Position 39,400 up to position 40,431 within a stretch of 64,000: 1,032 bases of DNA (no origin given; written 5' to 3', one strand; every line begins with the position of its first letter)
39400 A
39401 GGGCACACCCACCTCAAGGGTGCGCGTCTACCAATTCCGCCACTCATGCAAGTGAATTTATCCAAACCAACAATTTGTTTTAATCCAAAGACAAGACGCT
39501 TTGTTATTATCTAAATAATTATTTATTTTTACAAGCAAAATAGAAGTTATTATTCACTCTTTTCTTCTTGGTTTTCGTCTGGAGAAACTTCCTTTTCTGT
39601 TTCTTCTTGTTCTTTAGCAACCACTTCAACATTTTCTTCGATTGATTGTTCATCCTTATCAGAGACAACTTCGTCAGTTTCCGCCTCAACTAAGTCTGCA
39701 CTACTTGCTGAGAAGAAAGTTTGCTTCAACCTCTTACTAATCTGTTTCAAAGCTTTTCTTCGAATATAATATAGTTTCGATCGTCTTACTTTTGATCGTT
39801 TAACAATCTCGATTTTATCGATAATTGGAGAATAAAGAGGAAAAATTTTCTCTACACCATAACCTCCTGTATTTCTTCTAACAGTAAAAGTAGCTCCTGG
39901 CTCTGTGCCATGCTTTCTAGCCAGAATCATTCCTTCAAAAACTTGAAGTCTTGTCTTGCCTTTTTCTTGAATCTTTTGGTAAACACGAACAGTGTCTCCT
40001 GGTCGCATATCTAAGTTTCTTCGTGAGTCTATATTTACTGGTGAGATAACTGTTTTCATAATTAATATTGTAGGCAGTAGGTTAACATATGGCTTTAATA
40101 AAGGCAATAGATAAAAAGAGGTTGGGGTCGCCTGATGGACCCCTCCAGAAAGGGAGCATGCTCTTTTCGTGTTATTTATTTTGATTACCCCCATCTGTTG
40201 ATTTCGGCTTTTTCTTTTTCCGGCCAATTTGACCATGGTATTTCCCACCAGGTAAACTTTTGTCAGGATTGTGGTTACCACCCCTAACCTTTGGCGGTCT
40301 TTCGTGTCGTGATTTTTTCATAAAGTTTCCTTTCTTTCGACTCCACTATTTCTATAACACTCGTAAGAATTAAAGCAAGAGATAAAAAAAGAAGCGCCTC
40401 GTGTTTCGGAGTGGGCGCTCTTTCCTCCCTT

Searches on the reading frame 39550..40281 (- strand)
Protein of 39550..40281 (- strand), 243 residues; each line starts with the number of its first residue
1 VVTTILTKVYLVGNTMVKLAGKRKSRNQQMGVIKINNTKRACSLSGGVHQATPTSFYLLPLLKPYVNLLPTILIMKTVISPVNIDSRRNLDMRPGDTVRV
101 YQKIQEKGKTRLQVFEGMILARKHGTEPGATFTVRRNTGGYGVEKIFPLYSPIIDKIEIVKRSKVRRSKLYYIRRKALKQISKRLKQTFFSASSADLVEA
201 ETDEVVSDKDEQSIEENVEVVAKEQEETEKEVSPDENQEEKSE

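Call 57: search_protein_families(library=pfam, proteins=[window:39550-40281:-], max_evalue=0.01)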
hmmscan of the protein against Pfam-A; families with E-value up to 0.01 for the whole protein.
window:39550-40281:- (243 aa): 1 family
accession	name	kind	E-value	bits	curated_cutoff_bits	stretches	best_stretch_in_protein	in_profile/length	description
PF01245.26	Ribosomal_L19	-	3.2e-32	111.2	22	1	90-181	16-106/111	Ribosomal protein L19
